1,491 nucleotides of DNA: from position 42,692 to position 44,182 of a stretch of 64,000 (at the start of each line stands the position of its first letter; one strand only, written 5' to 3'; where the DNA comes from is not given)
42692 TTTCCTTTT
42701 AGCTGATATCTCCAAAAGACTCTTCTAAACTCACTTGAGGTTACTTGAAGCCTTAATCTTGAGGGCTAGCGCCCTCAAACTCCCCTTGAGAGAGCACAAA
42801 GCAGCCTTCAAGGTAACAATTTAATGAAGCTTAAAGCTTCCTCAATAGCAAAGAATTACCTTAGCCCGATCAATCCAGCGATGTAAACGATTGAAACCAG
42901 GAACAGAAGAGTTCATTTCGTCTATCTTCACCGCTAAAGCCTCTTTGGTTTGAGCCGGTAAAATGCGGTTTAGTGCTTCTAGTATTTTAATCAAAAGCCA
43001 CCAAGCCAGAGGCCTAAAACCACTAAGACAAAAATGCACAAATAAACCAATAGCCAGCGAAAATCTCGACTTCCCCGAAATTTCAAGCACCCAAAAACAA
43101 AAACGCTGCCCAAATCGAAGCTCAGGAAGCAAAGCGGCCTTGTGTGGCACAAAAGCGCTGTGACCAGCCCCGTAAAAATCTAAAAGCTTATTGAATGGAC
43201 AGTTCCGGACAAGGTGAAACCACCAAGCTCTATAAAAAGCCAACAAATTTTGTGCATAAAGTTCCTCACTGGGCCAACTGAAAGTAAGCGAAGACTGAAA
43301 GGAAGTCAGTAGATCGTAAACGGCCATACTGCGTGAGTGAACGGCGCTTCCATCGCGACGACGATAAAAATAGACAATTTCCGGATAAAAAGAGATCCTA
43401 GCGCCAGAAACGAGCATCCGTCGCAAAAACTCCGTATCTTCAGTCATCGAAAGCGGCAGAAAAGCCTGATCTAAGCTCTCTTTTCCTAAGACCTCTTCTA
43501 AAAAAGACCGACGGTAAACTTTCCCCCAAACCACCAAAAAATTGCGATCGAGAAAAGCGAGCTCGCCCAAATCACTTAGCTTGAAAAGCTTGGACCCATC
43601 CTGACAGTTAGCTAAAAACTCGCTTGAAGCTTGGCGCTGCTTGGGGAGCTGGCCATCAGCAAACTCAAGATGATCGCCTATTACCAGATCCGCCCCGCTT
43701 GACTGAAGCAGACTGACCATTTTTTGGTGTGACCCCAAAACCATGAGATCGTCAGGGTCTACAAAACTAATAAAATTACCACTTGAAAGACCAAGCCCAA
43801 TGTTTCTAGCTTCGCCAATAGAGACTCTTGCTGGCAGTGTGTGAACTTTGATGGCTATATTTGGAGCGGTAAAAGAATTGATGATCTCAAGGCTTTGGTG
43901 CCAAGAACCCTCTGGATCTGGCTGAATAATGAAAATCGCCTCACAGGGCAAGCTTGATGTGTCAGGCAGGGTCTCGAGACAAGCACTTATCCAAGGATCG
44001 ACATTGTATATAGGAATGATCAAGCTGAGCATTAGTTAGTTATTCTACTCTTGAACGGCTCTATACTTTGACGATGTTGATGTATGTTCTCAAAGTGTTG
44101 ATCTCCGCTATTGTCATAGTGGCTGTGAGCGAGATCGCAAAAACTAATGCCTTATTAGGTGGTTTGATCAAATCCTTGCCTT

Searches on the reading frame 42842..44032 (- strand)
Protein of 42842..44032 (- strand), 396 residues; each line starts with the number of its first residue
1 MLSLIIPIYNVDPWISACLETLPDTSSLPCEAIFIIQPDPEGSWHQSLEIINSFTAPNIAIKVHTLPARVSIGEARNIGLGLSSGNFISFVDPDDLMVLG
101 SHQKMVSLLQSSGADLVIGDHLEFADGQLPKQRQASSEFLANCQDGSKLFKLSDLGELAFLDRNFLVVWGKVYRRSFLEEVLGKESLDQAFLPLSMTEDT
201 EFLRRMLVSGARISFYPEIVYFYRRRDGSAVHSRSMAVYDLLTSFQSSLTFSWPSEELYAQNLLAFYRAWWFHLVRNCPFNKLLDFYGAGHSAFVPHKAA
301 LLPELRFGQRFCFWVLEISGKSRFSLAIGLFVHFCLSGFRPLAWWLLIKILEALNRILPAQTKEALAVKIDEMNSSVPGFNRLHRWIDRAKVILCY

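Call 22: search_protein_families(library=pfam, proteins=[window:42842-44032:-])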
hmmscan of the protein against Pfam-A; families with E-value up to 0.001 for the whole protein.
window:42842-44032:- (396 aa): 2 families
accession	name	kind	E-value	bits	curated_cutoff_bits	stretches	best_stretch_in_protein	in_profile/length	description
PF00535.33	Glycos_transf_2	-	3.4e-12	47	23.3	1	3-146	1-132/168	Glycosyl transferase family 2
PF10111.15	Glyco_tranf_2_2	-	3.4e-06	27.2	27.3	1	3-113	1-110/276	Glycosyltransferase like family 2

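Call 92: find_encoding_contigs(protein=window:42842-44032:-, flank=10000, max_places=5)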
Protein window:42842-44032:- (396 aa): no gene with exactly this product is on record in the collection.
